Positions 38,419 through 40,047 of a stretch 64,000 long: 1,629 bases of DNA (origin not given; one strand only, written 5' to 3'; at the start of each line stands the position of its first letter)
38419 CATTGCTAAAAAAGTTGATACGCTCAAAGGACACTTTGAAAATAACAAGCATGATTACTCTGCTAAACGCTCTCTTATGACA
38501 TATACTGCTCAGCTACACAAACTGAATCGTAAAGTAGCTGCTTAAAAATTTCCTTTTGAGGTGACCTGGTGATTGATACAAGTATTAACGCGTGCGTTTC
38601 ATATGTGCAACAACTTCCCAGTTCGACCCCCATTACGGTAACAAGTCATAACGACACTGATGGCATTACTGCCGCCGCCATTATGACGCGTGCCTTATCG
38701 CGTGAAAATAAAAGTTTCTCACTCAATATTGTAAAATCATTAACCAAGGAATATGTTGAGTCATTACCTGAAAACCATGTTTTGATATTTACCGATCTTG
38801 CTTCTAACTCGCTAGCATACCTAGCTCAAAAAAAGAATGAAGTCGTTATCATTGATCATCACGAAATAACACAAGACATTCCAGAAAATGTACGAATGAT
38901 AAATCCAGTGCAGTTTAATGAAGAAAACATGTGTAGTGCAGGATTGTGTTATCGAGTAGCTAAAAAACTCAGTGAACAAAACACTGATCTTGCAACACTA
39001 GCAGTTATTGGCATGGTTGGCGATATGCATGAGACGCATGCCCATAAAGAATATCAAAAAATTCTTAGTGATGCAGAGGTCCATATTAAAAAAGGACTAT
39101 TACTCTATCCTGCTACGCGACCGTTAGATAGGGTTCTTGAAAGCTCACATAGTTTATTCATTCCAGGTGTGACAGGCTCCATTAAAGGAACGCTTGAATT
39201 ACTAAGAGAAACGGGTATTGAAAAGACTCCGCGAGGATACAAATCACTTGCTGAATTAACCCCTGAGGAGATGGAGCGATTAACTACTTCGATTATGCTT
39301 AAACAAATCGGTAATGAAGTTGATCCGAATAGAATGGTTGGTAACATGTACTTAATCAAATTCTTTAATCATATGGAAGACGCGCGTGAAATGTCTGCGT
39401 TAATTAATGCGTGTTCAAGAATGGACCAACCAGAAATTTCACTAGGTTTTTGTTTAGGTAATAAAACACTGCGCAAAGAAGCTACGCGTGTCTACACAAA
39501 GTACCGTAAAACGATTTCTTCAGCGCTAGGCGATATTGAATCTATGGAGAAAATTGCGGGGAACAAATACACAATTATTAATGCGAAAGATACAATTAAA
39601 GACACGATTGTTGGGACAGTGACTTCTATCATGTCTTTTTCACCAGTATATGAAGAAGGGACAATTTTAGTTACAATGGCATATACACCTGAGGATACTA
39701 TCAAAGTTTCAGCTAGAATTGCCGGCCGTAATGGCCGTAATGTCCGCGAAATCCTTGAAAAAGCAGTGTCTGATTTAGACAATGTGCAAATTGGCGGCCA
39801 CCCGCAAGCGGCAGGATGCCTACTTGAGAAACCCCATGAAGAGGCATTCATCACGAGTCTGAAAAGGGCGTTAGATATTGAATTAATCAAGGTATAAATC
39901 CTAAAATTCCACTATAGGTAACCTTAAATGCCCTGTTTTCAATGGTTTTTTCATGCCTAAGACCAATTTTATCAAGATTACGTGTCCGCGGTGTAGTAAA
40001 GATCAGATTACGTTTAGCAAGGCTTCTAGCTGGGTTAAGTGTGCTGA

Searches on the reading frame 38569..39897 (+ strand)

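Call 55: search_protein_families(library=pfam, max_evalue=0.001, proteins=[window:38569-39897:+])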
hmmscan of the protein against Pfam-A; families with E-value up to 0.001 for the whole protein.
window:38569-39897:+ (442 aa): 3 families
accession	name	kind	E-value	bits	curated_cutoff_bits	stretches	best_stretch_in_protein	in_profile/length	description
PF01368.27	DHH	-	5.5e-15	56.2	28.1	1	22-149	2-125/125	DHH family, N-terminal domain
PF21763.2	DHH_CID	-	3.3e-09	37.5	27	1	183-254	6-78/84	DHH-CID domain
PF02272.25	DHHA1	-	2.4e-07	31.6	25.9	1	367-433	33-98/102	DHHA1 domain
